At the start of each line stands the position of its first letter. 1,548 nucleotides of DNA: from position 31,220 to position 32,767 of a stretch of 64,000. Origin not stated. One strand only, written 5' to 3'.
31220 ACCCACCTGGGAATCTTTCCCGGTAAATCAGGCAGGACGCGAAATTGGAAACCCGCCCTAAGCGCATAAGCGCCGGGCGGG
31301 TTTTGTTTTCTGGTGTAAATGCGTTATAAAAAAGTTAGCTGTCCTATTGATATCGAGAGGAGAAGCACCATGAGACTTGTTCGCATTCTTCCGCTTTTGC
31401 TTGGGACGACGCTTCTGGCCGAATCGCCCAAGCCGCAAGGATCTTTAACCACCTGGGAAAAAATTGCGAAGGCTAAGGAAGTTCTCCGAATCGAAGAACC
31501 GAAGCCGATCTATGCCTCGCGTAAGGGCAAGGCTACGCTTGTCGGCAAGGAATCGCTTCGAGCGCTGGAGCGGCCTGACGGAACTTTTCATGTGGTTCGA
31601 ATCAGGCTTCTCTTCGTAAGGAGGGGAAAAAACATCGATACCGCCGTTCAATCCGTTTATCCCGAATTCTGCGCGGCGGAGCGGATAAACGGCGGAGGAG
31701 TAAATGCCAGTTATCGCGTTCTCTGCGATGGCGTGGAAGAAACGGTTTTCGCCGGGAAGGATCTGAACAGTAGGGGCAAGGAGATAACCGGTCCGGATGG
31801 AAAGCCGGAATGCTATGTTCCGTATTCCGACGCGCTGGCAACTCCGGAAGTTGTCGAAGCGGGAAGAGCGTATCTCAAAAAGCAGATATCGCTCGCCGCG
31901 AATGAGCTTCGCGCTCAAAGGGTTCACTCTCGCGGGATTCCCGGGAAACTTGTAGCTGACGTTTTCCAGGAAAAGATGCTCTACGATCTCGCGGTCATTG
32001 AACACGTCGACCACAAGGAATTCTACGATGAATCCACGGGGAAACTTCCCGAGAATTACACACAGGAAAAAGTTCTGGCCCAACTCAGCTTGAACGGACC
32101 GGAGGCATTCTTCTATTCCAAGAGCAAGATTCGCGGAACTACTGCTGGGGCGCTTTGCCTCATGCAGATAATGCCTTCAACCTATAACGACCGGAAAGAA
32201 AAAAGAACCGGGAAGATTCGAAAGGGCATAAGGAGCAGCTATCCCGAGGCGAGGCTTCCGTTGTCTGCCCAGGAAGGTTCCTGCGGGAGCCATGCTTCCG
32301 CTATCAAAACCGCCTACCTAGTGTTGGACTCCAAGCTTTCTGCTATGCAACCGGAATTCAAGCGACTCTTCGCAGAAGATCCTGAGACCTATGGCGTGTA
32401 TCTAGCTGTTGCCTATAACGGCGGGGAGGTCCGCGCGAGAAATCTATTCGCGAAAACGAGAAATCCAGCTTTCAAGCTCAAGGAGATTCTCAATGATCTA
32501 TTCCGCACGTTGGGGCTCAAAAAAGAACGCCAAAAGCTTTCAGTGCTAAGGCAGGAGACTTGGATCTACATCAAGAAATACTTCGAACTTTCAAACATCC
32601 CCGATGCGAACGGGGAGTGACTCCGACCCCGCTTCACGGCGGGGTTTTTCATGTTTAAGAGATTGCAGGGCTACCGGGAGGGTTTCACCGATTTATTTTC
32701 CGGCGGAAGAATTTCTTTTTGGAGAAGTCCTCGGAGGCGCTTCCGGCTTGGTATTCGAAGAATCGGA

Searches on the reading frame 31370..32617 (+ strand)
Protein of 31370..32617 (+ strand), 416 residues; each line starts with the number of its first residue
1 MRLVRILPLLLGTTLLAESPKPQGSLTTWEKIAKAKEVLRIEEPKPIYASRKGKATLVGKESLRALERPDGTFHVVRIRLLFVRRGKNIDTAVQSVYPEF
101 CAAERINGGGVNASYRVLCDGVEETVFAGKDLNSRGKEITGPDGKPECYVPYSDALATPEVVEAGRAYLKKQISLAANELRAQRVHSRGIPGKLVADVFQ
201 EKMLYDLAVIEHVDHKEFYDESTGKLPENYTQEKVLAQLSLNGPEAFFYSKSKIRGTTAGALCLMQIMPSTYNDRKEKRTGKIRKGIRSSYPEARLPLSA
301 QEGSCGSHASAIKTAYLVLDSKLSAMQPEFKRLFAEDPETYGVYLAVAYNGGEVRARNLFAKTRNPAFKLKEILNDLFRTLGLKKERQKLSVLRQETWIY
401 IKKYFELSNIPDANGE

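Call 13: search_protein_families(library=pfam, proteins=[window:31370-32617:+], max_evalue=0.01)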
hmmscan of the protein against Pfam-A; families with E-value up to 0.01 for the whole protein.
window:31370-32617:+ (416 aa): 1 family
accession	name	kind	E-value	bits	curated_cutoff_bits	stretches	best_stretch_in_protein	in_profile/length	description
PF01464.25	SLT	-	0.0011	18.9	21.3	0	258-280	34-56/117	Transglycosylase SLT domain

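Call 14: find_homologous_proteins(query=window:31370-32617:+)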
Query window:31370-32617:+ (416 aa): 26 proteins with E <= 0.001 among 8000 candidates.
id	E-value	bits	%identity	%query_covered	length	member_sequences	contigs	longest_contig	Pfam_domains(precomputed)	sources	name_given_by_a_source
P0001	2.2e-274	927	100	100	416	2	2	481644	-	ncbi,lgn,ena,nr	ncbi:MAG: hypothetical protein LiPW15_40 [Parcubacteria group bacterium LiPW_15]|nr:MAG: hypothetica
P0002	2.8e-176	604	70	98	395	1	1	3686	-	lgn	-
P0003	1.1e-131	457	56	96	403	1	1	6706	-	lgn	-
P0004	6.2e-125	435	56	96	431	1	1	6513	-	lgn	-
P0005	1.9e-108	381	50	96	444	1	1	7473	PF01464.26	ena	-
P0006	8.5e-105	369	48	100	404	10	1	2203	-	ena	-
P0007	1.7e-103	365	49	93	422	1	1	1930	-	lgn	-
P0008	2.1e-102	361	48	100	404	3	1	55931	-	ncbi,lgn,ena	-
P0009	4.7e-99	350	48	91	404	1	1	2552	-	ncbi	-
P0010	8.5e-97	343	48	93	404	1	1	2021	-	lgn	-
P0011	6.1e-96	340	49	92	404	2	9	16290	-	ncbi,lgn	-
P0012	7.6e-96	339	48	100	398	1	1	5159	-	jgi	jgi:hypothetical protein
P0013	2.6e-93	331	45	100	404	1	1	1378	-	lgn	-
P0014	4.8e-88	314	45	100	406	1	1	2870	-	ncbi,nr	ncbi:MAG: hypothetical protein Q7S36_00040 [Candidatus Liptonbacteria bacterium]|nr:hypothetical pro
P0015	2.7e-79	285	43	96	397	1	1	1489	-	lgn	-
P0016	3.1e-78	282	43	96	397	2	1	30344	PF01464.26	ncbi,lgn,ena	-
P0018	1.2e-75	273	41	96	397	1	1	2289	PF01464.26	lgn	-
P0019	2.6e-75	272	47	84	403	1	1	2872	-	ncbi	-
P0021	5.6e-61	225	42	85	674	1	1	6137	PF01551.30,PF01464.26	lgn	-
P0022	4.9e-60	222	41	85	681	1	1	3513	PF01551.30,PF01464.26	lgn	-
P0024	2.0e-58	216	39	86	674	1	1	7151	PF01551.30,PF01464.26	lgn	-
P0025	1.4e-56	210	36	94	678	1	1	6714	PF01551.30,PF01464.26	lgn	-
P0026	8.1e-48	181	34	87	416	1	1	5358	-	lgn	-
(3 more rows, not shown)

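Call 16: find_related_loci(query=A1, collection=genome_contigs, flank=3000)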
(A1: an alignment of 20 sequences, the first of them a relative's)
Query A1 (416 aa) in genome_contigs; peptide patterns used: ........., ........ (x = any residue, [..] = any of these).
23 stretches matched a pattern; 6 encode a relative of the query (tblastn E <= 1e-3); 6 distinct loci.
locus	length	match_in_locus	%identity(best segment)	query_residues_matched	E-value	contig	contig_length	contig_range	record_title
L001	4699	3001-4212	48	1-416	8e-117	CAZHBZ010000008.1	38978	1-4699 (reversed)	MAG TPA_asm: uncultured Candidatus Saccharibacteria bacterium isolate SRP278252_co2_848 genome assembly, contig: NODE_19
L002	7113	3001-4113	49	32-415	4e-109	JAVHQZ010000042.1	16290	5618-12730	MAG: Candidatus Paceibacterota bacterium isolate WB01no18_49_12 NODE_1876_length_16290_cov_7.054512, whole genome shotgu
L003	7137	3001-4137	43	12-410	9e-89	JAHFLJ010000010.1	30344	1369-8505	MAG: Candidatus Liptonbacteria bacterium isolate nzgw430 NODE_490_length_30345_cov_5.972042, whole genome shotgun sequen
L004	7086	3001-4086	41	34-408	3e-79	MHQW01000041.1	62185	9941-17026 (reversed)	MAG: Candidatus Sungbacteria bacterium RIFCSPLOWO2_02_FULL_51_17 rifcsplowo2_02_scaffold_629, whole genome shotgun seque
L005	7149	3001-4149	37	6-408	2e-67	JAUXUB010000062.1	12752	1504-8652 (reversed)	MAG: bacterium isolate C13_metabat.bin.52 C13_k141_143369, whole genome shotgun sequence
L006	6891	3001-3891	39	93-408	2e-64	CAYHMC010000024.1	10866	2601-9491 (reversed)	MAG TPA_asm: uncultured Candidatus Saccharibacteria bacterium isolate ERP119705_co13_620 genome assembly, contig: NODE_7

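Call 17: find_related_loci(query=A1, collection=metagenome_contigs, flank=3000)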
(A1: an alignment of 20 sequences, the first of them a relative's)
Query A1 (416 aa) in metagenome_contigs; peptide patterns used: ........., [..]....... (x = any residue, [..] = any of these).
77 stretches matched a pattern; 5 encode a relative of the query (tblastn E <= 1e-3); 5 distinct loci.
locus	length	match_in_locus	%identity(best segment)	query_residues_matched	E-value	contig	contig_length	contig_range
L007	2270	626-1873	100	1-416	0e+0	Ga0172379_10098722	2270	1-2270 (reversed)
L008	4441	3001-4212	48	1-416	2e-121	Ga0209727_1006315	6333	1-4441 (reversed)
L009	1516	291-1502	48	1-416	8e-127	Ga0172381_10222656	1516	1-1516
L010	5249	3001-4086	41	34-408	1e-79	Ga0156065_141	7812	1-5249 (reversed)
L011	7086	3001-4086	41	34-408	1e-79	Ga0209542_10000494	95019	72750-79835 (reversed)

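Call 20: find_encoding_contigs(protein=P0002, flank=3000, max_places=3)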
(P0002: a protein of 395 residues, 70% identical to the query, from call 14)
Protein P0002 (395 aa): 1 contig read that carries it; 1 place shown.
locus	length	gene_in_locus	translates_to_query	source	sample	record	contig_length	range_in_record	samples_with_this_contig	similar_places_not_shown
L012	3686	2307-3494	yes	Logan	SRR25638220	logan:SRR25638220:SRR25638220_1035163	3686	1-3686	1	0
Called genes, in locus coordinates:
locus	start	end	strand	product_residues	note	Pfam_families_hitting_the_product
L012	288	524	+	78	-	-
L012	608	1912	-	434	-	PF08308:PEGA (weak)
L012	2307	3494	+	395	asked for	-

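Call 21: find_encoding_contigs(protein=P0003, flank=3000, max_places=3)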
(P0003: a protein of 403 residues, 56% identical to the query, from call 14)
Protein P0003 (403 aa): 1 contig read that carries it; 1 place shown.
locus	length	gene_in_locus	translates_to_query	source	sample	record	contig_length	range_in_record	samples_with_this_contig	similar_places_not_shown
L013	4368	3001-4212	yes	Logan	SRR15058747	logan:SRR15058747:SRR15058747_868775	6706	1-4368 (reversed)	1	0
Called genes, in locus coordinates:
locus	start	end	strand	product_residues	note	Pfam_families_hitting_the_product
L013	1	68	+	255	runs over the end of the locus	PF01193:RNA_pol_L, PF01000:RNA_pol_A_bac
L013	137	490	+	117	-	PF01196:Ribosomal_L17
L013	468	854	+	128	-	PF00572:Ribosomal_L13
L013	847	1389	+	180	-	PF00380:Ribosomal_S9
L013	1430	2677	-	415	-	PF08308:PEGA (weak)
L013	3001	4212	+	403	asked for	-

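Call 22: find_encoding_contigs(protein=P0004, flank=3000, max_places=3)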
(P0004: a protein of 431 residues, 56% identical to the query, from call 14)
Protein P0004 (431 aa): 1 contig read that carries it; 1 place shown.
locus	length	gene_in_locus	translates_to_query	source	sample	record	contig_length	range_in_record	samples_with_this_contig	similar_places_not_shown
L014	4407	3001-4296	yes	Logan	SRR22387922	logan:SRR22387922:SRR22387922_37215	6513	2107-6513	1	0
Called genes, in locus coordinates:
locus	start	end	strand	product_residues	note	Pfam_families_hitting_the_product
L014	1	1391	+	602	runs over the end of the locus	PF00664:ABC_membrane, PF00005:ABC_tran, PF13304:AAA_21 (faint)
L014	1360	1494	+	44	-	-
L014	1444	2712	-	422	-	-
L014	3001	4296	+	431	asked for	-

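Call 23: find_encoding_contigs(protein=P0005, flank=3000, max_places=3)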
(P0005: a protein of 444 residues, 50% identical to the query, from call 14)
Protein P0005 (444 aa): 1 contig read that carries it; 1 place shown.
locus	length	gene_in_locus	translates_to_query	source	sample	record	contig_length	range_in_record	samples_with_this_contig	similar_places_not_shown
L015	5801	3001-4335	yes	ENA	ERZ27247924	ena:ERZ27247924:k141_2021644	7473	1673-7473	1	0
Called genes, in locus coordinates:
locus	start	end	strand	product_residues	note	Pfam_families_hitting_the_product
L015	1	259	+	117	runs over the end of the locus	PF01196:Ribosomal_L17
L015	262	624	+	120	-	PF00572:Ribosomal_L13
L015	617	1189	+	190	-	PF00380:Ribosomal_S9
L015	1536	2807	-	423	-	-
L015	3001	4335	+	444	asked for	PF01464:SLT (weak)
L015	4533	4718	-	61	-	-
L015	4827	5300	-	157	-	PF00011:HSP20, PF17886:ArsA_HSP20 (faint)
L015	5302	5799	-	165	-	?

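Call 24: find_encoding_contigs(protein=P0012, flank=3000, max_places=3)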
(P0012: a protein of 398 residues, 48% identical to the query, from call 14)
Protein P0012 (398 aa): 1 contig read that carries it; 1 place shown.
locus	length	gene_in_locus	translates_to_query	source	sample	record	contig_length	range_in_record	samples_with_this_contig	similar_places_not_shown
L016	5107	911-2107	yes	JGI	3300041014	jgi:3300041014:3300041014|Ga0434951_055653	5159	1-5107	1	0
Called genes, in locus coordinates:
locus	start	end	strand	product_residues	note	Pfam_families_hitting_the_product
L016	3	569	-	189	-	?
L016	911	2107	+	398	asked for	-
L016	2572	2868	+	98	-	-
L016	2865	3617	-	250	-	-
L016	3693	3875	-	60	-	-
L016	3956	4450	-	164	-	PF00011:HSP20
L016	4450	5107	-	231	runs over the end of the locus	PF13367:PrsW-protease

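Call 25: find_encoding_contigs(protein=P0014, flank=3000, max_places=3)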
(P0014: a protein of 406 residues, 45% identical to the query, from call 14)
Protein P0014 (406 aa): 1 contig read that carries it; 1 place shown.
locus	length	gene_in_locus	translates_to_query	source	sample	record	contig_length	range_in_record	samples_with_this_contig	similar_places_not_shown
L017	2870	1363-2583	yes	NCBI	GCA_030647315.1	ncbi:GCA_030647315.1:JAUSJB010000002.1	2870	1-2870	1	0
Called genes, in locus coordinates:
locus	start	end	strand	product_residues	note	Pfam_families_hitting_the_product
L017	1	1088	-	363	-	PF08308:PEGA (weak)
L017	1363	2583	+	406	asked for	-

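Call 26: find_encoding_contigs(protein=P0026, flank=3000, max_places=3)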
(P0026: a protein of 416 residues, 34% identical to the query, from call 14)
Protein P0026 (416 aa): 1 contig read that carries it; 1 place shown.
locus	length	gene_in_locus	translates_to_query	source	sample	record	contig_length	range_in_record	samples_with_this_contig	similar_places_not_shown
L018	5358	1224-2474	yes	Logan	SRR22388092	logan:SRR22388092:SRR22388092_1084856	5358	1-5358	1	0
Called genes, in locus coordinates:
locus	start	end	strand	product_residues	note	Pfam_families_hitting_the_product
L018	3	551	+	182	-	?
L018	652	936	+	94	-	-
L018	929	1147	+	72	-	-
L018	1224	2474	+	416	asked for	-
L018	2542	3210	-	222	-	PF18979:DUF5715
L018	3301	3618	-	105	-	-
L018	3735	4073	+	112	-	-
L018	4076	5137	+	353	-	PF02912:Phe_tRNA-synt_N, PF01409:tRNA-synt_2d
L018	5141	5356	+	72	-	?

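Call 27: find_encoding_contigs(protein=P0019, flank=3000, max_places=3)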
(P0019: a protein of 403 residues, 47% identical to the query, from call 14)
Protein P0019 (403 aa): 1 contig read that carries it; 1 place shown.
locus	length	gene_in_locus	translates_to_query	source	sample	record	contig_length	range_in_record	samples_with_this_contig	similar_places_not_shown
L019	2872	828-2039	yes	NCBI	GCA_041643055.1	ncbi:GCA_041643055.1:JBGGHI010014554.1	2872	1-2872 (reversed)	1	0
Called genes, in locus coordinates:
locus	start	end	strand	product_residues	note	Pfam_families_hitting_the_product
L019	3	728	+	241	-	?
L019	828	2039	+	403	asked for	-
